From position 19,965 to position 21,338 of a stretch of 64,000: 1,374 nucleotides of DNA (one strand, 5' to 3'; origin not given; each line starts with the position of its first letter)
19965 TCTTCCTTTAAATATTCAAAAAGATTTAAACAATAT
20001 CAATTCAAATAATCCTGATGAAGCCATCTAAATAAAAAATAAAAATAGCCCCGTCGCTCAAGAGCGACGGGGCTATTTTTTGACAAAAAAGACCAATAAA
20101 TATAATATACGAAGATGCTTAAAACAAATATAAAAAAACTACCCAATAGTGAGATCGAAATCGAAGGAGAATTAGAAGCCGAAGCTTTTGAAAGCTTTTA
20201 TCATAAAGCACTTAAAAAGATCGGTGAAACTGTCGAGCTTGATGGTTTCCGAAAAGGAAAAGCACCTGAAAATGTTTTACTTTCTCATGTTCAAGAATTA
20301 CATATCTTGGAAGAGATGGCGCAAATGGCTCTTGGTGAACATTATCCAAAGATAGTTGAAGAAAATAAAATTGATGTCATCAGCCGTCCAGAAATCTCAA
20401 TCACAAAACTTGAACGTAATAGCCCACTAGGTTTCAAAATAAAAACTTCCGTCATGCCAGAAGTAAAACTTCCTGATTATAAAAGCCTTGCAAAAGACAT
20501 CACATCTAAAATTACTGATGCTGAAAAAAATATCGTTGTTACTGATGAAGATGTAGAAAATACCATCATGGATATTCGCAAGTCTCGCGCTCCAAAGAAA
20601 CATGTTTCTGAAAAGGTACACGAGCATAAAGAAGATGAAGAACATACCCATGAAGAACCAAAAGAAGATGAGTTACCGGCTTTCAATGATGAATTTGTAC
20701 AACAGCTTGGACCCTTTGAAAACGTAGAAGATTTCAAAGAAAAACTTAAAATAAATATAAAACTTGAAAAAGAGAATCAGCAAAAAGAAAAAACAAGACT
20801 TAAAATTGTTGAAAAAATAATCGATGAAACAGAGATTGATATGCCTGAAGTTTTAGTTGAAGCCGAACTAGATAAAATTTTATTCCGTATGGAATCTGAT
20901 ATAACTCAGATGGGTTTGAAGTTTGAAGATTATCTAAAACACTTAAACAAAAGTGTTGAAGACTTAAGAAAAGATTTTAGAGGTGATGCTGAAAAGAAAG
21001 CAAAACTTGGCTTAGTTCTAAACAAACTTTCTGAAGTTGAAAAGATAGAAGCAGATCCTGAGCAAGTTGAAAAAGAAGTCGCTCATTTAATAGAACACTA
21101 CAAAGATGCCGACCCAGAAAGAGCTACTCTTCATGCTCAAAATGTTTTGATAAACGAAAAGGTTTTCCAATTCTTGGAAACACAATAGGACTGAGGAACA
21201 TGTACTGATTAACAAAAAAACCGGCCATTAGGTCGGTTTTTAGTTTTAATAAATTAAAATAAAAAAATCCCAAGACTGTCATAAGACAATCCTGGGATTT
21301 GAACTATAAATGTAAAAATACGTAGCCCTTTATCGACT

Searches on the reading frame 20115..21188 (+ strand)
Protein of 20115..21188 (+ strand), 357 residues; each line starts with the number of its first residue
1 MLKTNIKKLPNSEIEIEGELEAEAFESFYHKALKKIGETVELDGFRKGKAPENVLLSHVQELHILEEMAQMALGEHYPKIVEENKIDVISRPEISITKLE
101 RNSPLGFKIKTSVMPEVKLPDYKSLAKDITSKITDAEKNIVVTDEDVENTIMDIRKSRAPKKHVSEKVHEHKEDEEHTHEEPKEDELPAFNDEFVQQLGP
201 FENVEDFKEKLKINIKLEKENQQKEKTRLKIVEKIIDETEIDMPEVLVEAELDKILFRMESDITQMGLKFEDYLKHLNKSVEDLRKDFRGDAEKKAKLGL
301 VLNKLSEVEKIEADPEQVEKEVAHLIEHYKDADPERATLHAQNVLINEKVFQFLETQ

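Call 26: search_protein_families(library=pfam, proteins=[window:20115-21188:+], max_evalue=0.00001)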
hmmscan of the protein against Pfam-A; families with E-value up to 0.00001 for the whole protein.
window:20115-21188:+ (357 aa): 2 families
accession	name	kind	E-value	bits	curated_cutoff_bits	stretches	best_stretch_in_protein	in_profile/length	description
PF05697.18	Trigger_N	-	3.8e-31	108.8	22.2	1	3-152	2-142/144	Bacterial trigger factor protein (TF)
PF05698.19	Trigger_C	-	6.2e-28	98.3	22.7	1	204-336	2-133/162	Bacterial trigger factor protein (TF) C-terminus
